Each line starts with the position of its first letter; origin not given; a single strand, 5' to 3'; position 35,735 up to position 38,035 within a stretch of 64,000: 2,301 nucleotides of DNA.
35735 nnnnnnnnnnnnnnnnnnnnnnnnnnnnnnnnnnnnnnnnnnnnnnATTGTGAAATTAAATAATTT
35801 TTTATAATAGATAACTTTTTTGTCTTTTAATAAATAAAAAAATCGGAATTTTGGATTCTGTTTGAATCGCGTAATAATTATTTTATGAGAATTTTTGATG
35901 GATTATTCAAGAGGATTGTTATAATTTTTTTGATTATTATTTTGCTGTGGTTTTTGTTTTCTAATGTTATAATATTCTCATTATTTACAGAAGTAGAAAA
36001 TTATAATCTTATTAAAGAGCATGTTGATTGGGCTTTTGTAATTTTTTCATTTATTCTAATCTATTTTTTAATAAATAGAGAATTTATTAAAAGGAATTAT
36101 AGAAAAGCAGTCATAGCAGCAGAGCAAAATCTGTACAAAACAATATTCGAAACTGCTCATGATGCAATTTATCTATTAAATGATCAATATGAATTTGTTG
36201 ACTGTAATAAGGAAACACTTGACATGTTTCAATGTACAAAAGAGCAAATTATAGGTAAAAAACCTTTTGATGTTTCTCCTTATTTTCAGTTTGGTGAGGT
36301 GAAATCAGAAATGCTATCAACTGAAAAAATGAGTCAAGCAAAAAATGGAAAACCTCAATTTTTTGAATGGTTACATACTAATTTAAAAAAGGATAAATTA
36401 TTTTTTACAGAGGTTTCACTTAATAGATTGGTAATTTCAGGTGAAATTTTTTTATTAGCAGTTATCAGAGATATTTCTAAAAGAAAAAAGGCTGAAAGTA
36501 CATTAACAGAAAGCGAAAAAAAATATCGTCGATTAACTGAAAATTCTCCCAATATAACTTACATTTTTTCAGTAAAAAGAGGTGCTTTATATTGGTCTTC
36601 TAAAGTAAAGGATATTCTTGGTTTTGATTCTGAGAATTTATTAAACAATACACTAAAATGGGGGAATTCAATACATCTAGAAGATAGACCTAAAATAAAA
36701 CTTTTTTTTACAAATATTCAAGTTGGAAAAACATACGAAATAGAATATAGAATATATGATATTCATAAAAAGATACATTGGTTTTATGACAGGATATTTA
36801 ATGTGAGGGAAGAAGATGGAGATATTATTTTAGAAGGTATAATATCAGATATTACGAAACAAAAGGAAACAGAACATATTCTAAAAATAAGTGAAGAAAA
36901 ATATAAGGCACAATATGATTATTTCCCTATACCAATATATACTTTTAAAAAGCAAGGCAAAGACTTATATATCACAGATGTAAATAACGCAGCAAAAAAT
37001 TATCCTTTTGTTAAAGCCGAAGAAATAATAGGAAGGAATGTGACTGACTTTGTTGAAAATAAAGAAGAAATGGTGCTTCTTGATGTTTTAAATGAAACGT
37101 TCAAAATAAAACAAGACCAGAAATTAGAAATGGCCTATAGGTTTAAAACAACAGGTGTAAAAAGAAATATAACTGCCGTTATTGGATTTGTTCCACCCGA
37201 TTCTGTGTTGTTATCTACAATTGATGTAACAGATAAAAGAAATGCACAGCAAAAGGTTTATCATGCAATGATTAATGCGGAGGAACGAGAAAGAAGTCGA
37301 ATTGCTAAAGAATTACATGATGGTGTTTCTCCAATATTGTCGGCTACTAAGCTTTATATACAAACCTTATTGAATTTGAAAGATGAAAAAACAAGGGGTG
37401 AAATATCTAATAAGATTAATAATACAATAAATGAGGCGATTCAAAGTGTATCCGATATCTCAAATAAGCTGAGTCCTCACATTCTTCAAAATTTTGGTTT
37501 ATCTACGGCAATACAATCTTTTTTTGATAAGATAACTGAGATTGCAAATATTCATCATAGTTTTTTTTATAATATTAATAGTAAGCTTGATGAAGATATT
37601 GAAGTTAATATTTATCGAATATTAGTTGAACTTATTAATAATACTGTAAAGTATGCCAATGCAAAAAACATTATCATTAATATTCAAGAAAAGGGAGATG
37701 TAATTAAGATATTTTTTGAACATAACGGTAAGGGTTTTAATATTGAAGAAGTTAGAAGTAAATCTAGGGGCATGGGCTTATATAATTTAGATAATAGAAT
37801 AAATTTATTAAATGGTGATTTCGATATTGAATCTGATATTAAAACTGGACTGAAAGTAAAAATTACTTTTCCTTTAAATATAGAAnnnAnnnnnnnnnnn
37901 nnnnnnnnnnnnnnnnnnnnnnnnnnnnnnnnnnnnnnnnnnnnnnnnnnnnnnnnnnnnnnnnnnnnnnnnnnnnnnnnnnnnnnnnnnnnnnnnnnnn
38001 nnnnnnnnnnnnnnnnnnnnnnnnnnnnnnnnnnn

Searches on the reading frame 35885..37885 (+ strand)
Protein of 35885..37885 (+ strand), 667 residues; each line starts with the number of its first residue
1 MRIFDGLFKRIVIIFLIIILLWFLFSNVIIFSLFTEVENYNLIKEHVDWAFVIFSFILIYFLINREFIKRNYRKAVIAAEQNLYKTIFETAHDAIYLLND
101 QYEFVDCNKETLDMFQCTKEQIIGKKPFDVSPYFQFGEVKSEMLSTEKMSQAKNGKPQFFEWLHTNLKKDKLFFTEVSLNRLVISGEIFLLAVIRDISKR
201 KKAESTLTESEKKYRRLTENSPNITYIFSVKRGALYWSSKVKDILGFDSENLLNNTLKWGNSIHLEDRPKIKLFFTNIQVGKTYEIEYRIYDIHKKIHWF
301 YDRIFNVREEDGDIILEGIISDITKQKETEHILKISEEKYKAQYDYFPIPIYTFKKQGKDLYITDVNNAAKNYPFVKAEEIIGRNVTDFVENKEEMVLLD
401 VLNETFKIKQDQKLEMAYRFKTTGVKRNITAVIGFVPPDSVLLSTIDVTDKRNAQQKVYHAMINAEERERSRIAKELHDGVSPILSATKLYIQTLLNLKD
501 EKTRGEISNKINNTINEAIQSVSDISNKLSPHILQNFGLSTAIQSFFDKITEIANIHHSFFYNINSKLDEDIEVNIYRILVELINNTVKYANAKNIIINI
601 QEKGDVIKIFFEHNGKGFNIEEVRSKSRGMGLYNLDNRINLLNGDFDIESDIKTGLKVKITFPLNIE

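Call 17: search_protein_families(library=pfam, proteins=[window:35885-37885:+], max_evalue=0.00001)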
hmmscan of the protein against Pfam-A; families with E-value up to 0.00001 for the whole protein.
window:35885-37885:+ (667 aa): 7 families
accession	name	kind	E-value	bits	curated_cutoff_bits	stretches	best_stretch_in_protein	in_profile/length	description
PF13426.13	PAS_9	-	2.6e-14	53.8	27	0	93-198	2-102/103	PAS domain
PF08447.18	PAS_3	-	1.1e-13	51.7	25.6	1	235-316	2-85/89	PAS fold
PF00989.32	PAS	-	2.4e-12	47.3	22.6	1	83-152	2-74/113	PAS fold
PF08448.16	PAS_4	-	1.3e-11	45.2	23.1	1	88-201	1-109/110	PAS fold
PF02518.31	HATPase_c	-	7.1e-11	43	26.4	1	573-665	3-110/111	Histidine kinase-, DNA gyrase B-, and HSP90-like ATPase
PF13188.13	PAS_8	-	1.6e-08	34.5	21.8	0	82-135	1-51/65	PAS domain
PF07730.19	HisKA_3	-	6.4e-08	33.5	24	1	469-532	1-66/68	Histidine kinase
